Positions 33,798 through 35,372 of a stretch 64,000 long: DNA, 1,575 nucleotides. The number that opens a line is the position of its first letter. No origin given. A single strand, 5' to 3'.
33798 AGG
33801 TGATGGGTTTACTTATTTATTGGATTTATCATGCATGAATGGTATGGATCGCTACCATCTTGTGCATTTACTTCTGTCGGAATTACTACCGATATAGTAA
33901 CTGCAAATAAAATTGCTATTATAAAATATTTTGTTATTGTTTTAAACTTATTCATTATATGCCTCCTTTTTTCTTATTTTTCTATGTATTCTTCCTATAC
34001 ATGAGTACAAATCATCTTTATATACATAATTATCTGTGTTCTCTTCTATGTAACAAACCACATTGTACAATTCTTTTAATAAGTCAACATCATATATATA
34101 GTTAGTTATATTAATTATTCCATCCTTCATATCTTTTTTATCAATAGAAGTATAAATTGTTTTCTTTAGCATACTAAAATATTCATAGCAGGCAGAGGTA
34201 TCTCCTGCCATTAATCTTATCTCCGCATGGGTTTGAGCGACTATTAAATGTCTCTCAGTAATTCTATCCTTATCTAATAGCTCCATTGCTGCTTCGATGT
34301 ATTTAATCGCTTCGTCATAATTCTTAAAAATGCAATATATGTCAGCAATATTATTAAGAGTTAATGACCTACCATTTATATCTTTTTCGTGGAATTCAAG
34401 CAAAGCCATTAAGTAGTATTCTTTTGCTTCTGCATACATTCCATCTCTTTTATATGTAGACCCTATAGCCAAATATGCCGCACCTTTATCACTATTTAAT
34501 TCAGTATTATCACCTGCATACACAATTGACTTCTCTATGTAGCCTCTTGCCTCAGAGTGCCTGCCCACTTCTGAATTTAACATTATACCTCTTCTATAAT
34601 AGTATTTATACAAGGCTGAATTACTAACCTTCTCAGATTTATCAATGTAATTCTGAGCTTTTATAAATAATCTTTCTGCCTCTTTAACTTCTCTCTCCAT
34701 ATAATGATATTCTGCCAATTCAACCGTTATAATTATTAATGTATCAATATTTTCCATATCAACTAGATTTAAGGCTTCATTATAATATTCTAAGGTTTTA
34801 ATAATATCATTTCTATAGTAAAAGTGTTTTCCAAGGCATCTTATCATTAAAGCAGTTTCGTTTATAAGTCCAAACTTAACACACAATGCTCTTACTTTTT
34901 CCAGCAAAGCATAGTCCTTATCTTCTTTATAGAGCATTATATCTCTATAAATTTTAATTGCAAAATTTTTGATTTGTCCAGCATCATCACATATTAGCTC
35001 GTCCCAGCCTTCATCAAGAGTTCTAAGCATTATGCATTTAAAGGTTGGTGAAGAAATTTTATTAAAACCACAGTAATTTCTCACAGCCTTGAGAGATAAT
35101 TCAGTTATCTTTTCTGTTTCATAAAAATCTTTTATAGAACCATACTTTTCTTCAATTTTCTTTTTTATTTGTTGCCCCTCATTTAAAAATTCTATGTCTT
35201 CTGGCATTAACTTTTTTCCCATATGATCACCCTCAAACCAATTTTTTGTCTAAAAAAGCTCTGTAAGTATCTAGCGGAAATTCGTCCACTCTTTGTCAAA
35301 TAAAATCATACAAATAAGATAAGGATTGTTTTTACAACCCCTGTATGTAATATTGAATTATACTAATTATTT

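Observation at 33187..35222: RRNPP/Rap-Phr-like quorum-sensing cassette: TPR regulator overlapping a secreted pro-peptide gene, then a separate 55-aa gene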

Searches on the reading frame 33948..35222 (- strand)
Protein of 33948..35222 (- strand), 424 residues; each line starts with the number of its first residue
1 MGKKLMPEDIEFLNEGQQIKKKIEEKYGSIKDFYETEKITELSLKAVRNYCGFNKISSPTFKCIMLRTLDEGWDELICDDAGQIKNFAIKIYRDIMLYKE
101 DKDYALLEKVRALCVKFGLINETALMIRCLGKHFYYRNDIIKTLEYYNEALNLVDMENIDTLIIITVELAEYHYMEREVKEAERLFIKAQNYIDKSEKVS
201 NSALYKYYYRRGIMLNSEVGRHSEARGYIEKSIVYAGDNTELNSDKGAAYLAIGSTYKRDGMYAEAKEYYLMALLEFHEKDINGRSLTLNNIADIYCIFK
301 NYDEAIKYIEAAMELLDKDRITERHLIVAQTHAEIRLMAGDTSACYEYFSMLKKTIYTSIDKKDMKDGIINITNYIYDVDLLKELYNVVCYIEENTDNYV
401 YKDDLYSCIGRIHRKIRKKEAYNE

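Call 3: search_protein_families(library=pfam, proteins=[window:33948-35222:-], max_evalue=1)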
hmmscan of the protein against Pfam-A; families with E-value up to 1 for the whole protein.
window:33948-35222:- (424 aa): 12 families
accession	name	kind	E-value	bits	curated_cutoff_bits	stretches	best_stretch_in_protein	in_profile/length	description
PF13424.12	TPR_12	-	1.1e-11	45.2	30.1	2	287-342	4-61/77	Tetratricopeptide repeat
PF07719.23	TPR_2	-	1.5e-08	34.5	27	2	288-316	3-31/34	Tetratricopeptide repeat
PF13181.12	TPR_8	-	4.2e-06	27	25.7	2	249-271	3-25/34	Tetratricopeptide repeat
PF13374.12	TPR_10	-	1.6e-05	25.2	27.5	1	288-315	4-31/42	Tetratricopeptide repeat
PF13176.12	TPR_7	-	3.2e-05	24.1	27.9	2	288-319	1-31/36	Tetratricopeptide repeat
PF17874.7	TPR_MalT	-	9.6e-05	22.2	45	1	128-236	44-152/336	MalT-like TPR region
PF00515.34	TPR_1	-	0.00011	22.2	27.8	2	288-315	3-30/34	Tetratricopeptide repeat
PF13428.12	TPR_14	-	0.00078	20.3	23.5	0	248-274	2-28/44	Tetratricopeptide repeat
PF13431.12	TPR_17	-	0.0055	17.3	24.4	0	241-267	7-33/34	Tetratricopeptide repeat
PF22883.1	Consortin_N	-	0.075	13.4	27.7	1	288-311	8-31/52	Consortin, N-terminal domain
PF14853.12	Fis1_TPR_C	-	0.28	11.9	25.3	0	250-283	6-36/53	Fis1 C-terminal tetratricopeptide repeat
PF13174.12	TPR_6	-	0.64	11.2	26.3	0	249-271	2-24/33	Tetratricopeptide repeat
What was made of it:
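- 33948..35222 (-): Receptor gene: a 424-aa cytoplasmic protein with an N-terminal five-helix XRE-like domain (residues about 1-78) and a TPR superhelix (residues about 80-424). TPR Pfam hits in call 3.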

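Call 4: search_protein_families(library=ncbifam, proteins=[window:33948-35222:-], max_evalue=1)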
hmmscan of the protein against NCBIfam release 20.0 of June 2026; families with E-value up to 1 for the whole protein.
window:33948-35222:- (424 aa): 7 families
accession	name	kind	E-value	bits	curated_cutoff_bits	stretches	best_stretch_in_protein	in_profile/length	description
TIGR02917.1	PEP_TPR_lipo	equivalog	3.9e-05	21.7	312.2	1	220-316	574-665/899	XrtA/PEP-CTERM system TPR-repeat protein PrsT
NF002725.1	PRK02603.1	equivalog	0.00013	22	143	1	249-318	37-104/173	photosystem I assembly protein Ycf3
NF041522.1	TPR_sll0314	equivalog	0.025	13.8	225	1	197-274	170-248/275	Sll0314/Alr1548 family TPR repeat-containing protein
TIGR02521.1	type_IV_pilW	equivalog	0.076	12.5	154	1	241-316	59-129/234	type IV pilus biogenesis/stability protein PilW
NF053617.1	SARPRegAfsRStmc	equivalog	0.14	10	1430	1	218-323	748-853/986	SARP-family global regulator AfsR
NF047507.1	TPR_BatC_Lepto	exception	0.19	11.2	175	1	167-274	28-123/214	TPR repeat-containing protein BatC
NF053720.1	NsdA_fam_reg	subfamily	0.24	10.8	75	1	234-317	323-399/432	NsdA family TPR-like regulatory protein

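Call 6: find_homologous_proteins(query=window:33948-35222:-)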
Query window:33948-35222:- (424 aa): 19 proteins with E <= 0.001 among 5576 candidates.
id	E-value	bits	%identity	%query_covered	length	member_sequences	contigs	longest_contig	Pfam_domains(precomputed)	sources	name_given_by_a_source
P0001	2.1e-276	934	100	100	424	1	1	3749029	PF13424.13,PF13181.13,PF07719.24,PF13374.13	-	-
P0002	6.3e-268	907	97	100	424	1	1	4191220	PF00515.35,PF13424.13,PF13181.13,PF07719.24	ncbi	-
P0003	6.0e-245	831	90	100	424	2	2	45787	PF00515.35,PF13424.13,PF13181.13,PF07719.24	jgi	-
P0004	6.9e-244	827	89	100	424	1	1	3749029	PF00515.35,PF13424.13,PF13176.13,PF13181.13,PF07719.24,PF13374.13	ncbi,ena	-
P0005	1.7e-232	790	86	99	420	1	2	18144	PF00515.35,PF13424.13,PF13176.13,PF13181.13,PF07719.24,PF13374.13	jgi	-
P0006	5.7e-232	788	85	99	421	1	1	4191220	PF17874.8,PF00515.35,PF13424.13,PF13181.13,PF07719.24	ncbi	-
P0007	8.7e-201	685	75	99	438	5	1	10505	PF00515.35,PF13424.13,PF13176.13,PF13181.13,PF07719.24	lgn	-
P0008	7.8e-197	672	74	99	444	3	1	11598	PF13424.13,PF07719.24,PF13374.13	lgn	-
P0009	7.9e-131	455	51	100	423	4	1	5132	PF17874.8,PF00515.35,PF13424.13,PF13176.13,PF13432.13,PF13428.13,PF13181.13,PF07719.24,PF13374.13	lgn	-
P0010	1.6e-130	454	52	100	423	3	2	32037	PF00515.35,PF13424.13,PF13181.13,PF07719.24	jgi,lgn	-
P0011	1.2e-123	431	49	99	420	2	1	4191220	PF17874.8,PF00515.35,PF13424.13,PF13176.13,PF13428.13,PF13181.13,PF07719.24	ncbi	-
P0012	5.9e-118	413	49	97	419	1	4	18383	PF17874.8,PF00515.35,PF13424.13,PF13428.13,PF13181.13,PF07719.24,PF13374.13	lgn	-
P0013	2.8e-117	410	47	99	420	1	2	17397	PF13431.13,PF17874.8,PF00515.35,PF13424.13,PF13176.13,PF13428.13,PF23202.2,PF13181.13,PF07719.24,PF13374.13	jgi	-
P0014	1.0e-115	405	47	97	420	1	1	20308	PF14559.13,PF25058.2,PF00515.35,PF13424.13,PF13176.13,PF13428.13,PF13181.13,PF07719.24,PF13174.13,PF13374.13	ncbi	ncbi:MAG: tetratricopeptide repeat protein [Lutisporaceae bacterium]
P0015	8.9e-115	402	48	99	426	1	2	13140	PF17874.8,PF00515.35,PF13424.13,PF13176.13,PF13181.13,PF07719.24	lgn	-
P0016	1.7e-106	375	46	98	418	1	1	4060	PF17874.8,PF00515.35,PF13424.13,PF13176.13,PF13181.13,PF07719.24,PF13374.13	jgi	jgi:tetratricopeptide (TPR) repeat protein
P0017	4.6e-97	344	43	99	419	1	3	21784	PF00515.35,PF13424.13,PF13181.13,PF07719.24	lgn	-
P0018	1.8e-83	299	40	99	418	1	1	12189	PF00515.35,PF13424.13,PF13176.13,PF13181.13,PF07719.24,PF13374.13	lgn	-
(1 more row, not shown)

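Call 7: search_solved_structures(query=window:33948-35222:-, max_evalue=10, show_alignments=2)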
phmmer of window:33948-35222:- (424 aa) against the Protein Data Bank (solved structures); distinct sequences matched with E-value up to 10: 41.
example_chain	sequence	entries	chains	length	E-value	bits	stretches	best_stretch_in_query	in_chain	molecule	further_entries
9qhb_A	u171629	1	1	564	1.4e-13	54.1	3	227-319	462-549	Engineered tetratricopeptide repeat protein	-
8bu0_A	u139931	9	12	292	4e-10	42.7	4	242-317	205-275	Consensus tetratricopeptide repeat protein | Crystal structure of an 8-repeat consensus TPR superhelix with Zinc. | Monomer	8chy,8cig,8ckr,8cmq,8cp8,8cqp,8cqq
7obi_A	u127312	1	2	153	5.5e-09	38.9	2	241-316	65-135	CTPR-rv4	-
9qhc_A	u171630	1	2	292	3.6e-08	36.3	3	227-315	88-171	Engineered tetratricopeptide repeat protein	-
9gzg_A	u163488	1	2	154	5.5e-06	29.1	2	218-319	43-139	Engineered CTPR protein with glutamic acids for conductivity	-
5i9g_C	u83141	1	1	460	1.2e-05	28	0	271-319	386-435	pentatricopeptide repeat protein dPPR-U8C2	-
8ch0_A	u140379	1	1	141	1.2e-05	27.9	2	242-315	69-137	Consensus tetratricopeptide repeat protein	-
2fo7_A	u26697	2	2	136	1.4e-05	27.8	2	242-315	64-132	SYNTHETIC CONSENSUS TPR PROTEIN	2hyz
5i9f_A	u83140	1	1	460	2.1e-05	27.2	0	271-319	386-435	pentatricopeptide repeat protein dPPR-U10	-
5i9d_A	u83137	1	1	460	3e-05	26.7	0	272-330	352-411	pentatricopeptide repeat protein dPPR-U8A2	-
5i9h_A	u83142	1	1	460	5.2e-05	25.9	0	271-330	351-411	pentatricopeptide repeat protein dPPR-U8G2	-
2wqh_A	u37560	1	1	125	0.00013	24.5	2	244-322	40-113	CTPR3Y3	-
1na0_A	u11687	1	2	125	0.00017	24.2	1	226-318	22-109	designed protein CTPR3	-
1na3_A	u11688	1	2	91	0.00037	23.1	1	247-319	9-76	designed protein CTPR2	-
6vfh_A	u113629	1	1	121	0.00039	23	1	246-318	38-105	T33_dn10A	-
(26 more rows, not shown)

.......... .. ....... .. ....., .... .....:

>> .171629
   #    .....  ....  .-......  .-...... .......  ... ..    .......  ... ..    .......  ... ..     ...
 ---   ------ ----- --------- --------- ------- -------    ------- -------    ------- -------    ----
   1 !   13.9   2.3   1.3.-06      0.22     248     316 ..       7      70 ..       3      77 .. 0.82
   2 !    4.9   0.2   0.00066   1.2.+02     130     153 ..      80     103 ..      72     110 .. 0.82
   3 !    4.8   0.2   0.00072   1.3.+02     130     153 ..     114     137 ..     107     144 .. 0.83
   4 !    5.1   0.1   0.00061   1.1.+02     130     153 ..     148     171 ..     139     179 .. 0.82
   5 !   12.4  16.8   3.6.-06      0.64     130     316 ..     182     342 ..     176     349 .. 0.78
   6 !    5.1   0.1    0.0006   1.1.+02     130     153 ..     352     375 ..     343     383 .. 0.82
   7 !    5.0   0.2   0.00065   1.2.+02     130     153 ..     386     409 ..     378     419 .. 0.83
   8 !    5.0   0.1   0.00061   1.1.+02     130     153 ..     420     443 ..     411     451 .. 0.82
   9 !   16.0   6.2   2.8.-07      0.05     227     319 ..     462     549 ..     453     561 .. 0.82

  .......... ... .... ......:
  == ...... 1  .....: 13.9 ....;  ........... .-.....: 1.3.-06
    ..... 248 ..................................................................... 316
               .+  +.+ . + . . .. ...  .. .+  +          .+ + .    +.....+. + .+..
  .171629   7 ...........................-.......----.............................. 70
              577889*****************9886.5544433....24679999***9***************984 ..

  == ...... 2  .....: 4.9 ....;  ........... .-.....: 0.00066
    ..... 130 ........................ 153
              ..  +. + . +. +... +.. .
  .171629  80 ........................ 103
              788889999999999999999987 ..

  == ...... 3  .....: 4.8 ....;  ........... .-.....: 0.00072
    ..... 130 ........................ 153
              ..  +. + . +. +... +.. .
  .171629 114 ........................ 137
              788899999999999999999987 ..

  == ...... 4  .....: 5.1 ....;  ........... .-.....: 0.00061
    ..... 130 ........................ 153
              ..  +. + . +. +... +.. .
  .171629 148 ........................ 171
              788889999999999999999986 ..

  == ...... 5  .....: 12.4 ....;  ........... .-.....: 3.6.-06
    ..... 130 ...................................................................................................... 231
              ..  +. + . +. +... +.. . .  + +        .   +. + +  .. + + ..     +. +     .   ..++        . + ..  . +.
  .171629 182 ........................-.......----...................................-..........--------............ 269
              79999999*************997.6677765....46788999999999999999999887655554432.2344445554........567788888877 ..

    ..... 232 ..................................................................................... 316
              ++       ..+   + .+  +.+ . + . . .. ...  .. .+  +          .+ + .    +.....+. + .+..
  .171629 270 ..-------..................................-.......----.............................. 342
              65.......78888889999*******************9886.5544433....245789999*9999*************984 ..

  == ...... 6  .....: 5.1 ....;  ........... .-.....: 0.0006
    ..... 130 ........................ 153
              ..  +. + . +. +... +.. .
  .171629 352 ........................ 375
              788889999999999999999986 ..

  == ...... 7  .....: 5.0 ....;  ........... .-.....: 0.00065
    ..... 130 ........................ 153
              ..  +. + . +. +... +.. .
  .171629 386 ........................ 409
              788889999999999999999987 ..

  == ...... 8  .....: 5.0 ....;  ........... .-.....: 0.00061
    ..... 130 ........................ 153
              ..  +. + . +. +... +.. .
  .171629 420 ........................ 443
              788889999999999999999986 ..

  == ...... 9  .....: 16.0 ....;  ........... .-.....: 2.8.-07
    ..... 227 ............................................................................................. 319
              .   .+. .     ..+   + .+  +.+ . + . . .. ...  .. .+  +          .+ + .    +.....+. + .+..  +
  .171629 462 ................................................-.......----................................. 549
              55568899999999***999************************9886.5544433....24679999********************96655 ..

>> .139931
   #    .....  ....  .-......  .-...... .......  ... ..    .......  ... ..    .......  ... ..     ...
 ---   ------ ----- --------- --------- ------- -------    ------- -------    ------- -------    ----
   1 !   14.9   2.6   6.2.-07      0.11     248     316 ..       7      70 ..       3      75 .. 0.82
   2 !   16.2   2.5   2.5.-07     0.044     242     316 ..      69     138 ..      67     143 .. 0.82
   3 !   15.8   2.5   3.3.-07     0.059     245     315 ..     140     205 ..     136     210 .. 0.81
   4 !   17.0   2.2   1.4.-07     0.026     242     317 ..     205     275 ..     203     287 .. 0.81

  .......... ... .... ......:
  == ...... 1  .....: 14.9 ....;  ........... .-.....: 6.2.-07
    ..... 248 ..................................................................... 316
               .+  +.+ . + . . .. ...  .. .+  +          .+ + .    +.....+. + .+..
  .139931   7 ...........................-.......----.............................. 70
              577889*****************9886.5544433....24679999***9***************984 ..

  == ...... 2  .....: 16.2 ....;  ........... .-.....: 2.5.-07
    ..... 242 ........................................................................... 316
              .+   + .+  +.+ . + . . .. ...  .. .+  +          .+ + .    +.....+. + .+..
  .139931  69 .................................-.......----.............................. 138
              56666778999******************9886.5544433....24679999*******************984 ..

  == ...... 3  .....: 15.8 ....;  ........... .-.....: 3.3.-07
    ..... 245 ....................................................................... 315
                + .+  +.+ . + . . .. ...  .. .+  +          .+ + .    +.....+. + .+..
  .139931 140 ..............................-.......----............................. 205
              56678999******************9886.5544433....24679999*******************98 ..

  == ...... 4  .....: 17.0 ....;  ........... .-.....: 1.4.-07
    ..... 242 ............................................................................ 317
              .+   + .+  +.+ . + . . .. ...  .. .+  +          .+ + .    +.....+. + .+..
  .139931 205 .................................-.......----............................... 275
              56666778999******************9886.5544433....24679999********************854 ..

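Call 9: find_related_loci(query=A1, collection=genome_contigs, flank=4000)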
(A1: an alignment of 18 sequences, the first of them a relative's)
Query A1 (424 aa) in genome_contigs; peptide patterns used: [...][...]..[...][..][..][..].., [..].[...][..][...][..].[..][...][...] (x = any residue, [..] = any of these).
67 stretches matched a pattern; 10 encode a relative of the query (tblastn E <= 1e-3); 10 distinct loci.
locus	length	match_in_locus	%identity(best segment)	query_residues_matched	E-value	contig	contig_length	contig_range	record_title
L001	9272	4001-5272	97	1-424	0e+0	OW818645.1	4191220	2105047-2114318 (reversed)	metagenome genome assembly, chromosome: 1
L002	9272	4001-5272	85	1-424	0e+0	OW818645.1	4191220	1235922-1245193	metagenome genome assembly, chromosome: 1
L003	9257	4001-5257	74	4-423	0e+0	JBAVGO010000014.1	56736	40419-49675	MAG: Lutisporaceae bacterium isolate MFD06945_ilm_asm_bin8 k127_628, whole genome shotgun sequence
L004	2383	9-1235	52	13-424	1e-148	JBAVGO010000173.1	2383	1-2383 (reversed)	MAG: Lutisporaceae bacterium isolate MFD06945_ilm_asm_bin8 k127_12823, whole genome shotgun sequence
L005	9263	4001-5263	51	1-424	4e-137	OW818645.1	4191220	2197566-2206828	metagenome genome assembly, chromosome: 1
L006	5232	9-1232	52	13-423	3e-137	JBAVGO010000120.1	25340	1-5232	MAG: Lutisporaceae bacterium isolate MFD06945_ilm_asm_bin8 k127_96965, whole genome shotgun sequence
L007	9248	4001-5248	49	4-422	1e-130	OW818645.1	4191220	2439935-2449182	metagenome genome assembly, chromosome: 1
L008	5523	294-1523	47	4-416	5e-121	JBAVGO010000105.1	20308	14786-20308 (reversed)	MAG: Lutisporaceae bacterium isolate MFD06945_ilm_asm_bin8 k127_59061, whole genome shotgun sequence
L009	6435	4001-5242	47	1-417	1e-116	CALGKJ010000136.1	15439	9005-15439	MAG: uncultured Clostridia bacterium isolate N1_Bin_Bin_25_1 genome assembly, contig: c_000002245109, whole genome shotg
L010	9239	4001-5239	46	4-419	2e-117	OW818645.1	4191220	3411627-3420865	metagenome genome assembly, chromosome: 1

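Call 22: predict_structure(alignment_id=A1)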
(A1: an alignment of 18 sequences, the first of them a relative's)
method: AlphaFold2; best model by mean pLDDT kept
length: 424 residues; sequences in the alignment: 18
mean_pLDDT: 92.5   pTM: 0.82
mean pLDDT of the five models: 92.5, 91.4, 91.3, 90.4, 90.3
residues with pLDDT >= 90: 338; 70-90: 77; 50-70: 8; < 50: 1
segments of 3 or more residues with pLDDT < 50: none
pLDDT, mean of each block of 10 residues (from residue 1): 78 93 94 94 94 92 93 89 94 89 93 96 97 90 96 91 96 92 97 92 96 92 96 86 85 96 98 93 94 97 98 88 91 96 96 87 89 94 97 90 93 92 64
secondary structure, 60 per line:
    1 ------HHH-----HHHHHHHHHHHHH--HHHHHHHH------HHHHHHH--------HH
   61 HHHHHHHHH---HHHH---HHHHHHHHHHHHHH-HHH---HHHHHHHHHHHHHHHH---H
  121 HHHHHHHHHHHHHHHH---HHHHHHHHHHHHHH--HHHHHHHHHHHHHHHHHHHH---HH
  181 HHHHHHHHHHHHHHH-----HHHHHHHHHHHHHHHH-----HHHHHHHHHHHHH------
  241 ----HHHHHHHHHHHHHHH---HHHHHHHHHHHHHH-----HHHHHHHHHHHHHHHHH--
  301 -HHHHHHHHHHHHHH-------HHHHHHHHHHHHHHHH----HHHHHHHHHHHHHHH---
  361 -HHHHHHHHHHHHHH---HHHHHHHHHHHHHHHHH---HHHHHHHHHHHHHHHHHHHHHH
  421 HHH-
elements in order: H15-27 H30-37 H44-50 H59-69 H73-76 H80-93 H101-116 H120-136 H140-153 H156-175 H179-195 H201-216 H222-234 H245-259 H263-276 H282-298 H302-315 H323-338 H343-357 H362-375 H379-395 H399-423
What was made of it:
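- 33948..35222 (-): AF2 model with pLDDT 92.5, all-alpha, 22 helices (call 22).
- The receptor is 424 aa with TPR Pfam hits (call 3), and its AF2 model is a confident all-alpha superhelix (call 22).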

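Call 27: fold_search(model_id=the predicted structure, library=pdb)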
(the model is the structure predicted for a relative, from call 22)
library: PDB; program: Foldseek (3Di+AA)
matches with E <= 10: 1792; with E <= 0.001: 189
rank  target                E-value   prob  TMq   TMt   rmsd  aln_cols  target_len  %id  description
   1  8chy                  3.7e-07  1.00  0.39  0.55   9.3       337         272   20  Crystal structure of an 8-repeat consensus TPR superhelix with Zinc. (released 2024-02-21)
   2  9qhb                  1.2e-06  1.00  0.39  0.55   8.1       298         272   22  Crystal structure of 16-repeat CTPR protein with eliminated coordination sites (released 2025-10-22)
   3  1w3b_A                2.1e-06  1.00  0.39  0.42  11.0       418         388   16  The superhelical TPR domain of O-linked GlcNAc transferase reveals structural similarities to importin alpha. (released 2004-09-09)
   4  4wnd_A                7.2e-06  1.00  0.52  0.64   7.5       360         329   15  Crystal structure of the TPR domain of LGN in complex with Frmpd4/Preso1 at 1.5 Angstrom resolution (released 2015-09-16)
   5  3sf4_B                7.5e-06  1.00  0.51  0.60   6.6       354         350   14  Crystal structure of the complex between the conserved cell polarity proteins Inscuteable and LGN (released 2011-11-23)
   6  6hc2_E                8.5e-06  1.00  0.55  0.62   7.5       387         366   13  Crystal structure of NuMA/LGN hetero-hexamers (released 2019-05-29)
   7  3sf4_C                9.2e-06  1.00  0.49  0.57   7.1       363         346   15  Crystal structure of the complex between the conserved cell polarity proteins Inscuteable and LGN (released 2011-11-23)
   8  7dkh_I                1.0e-05  1.00  0.39  0.21  18.2       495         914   12  Crystal structure of the Ctr9/Paf1/Cdc73/Rtf1 quaternary complex (released 2021-11-24)
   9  8dth_B                1.1e-05  1.00  0.39  0.26  10.6       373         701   16  Cryo-EM structure of Arabidopsis SPY alternative conformation 2 (released 2023-03-08)
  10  3sf4_A                1.2e-05  1.00  0.52  0.60   6.7       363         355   13  Crystal structure of the complex between the conserved cell polarity proteins Inscuteable and LGN (released 2011-11-23)
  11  7t7t_A                1.4e-05  1.00  0.40  0.37  16.3       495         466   12  Structure of TSK/BRU1 bound to histone H3.1 (released 2022-03-30)
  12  8dtg_B                1.5e-05  1.00  0.33  0.21  13.5       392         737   12  Cryo-EM structure of Arabidopsis SPY alternative conformation 1 (released 2023-03-08)
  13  6hc2_C                1.5e-05  1.00  0.54  0.60   7.7       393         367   14  Crystal structure of NuMA/LGN hetero-hexamers (released 2019-05-29)
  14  3fp3                  1.5e-05  1.00  0.49  0.43  25.8       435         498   14  Crystal structure of Tom71 (released 2009-07-28)
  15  7ai4_B                1.8e-05  1.00  0.38  0.62   6.3       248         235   18  Crystal structure of the KLC1-TPR domain truncated from its nonTPR region ([A1-B6]-Delta-nonTPR fragment) (released 2021-10-06)
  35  3q15_B                4.0e-05  1.00  0.47  0.57   9.8       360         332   14  Crystal Structure of RapH complexed with Spo0F (released 2011-02-23)
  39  4i1a_B                5.1e-05  1.00  0.50  0.57  10.6       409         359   16  Crystal Structure of the Apo Form of RapI (released 2013-04-03)
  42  8rte_B                5.3e-05  1.00  0.45  0.53  10.8       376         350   14  Rap from bacteriophage Phi105 with peptide ERPVGT (released 2024-07-24)
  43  4gyo_A                5.3e-05  1.00  0.47  0.54  11.3       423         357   16  Crystal Structure of Rap Protein Complexed with Competence and Sporulation Factor (released 2013-04-03)
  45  8rsu_A                6.0e-05  1.00  0.45  0.52  12.1       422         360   14  Rap from bacteriophage Phi3T in presence of pheromone RRGHTA (released 2024-07-24)
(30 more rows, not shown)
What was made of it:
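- On Characterised receptor subfamilies with solved structures (Rap, NprR, PlcR, PrgX, Rgg, ComR, AimR): Foldseek places Rap proteins at ranks 35-45 with TM about 0.47-0.50 (call 27).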

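Call 28: search_protein_representatives(alignment_id=A1)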
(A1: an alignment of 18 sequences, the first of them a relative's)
Query: 18 sequences, 422 profile positions. Proteins with E-value up to 0.001 (for the whole library): 41163; up to 1e-10: 7435; up to 1e-30: 245. The best 150 are listed.
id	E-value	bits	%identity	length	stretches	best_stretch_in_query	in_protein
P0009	1.2e-199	680.4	-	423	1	1-421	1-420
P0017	4.6e-179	612.6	-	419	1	1-418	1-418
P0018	2.4e-170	583.8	-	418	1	3-420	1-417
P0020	1.3e-135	469.4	-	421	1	1-420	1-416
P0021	1.2e-120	420.1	-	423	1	1-419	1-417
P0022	2.7e-116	405.8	-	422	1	2-417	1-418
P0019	5.4e-94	332.3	-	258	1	163-415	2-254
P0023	3.2e-93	329.8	-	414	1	2-417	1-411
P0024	2.6e-91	323.5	-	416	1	2-416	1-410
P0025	1.6e-89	317.6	-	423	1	2-414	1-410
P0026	1.6e-82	294.5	-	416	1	2-416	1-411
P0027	2.5e-82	293.9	-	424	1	2-419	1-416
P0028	8.3e-77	275.7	-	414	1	2-416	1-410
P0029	6.5e-74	266.1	-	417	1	3-403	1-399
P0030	7.7e-74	265.9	-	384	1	2-390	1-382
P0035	7.7e-62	226.4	-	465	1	3-417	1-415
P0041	1.4e-59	218.9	-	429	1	2-415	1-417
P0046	4.9e-57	210.6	-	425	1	2-411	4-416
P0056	1.5e-50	189.2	-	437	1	3-412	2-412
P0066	4.5e-48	181.0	-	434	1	3-399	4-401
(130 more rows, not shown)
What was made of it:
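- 33948..35222 (-): 18 close homologues (call 6) and about 100 full-length representatives at 50% clustering (call 28).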
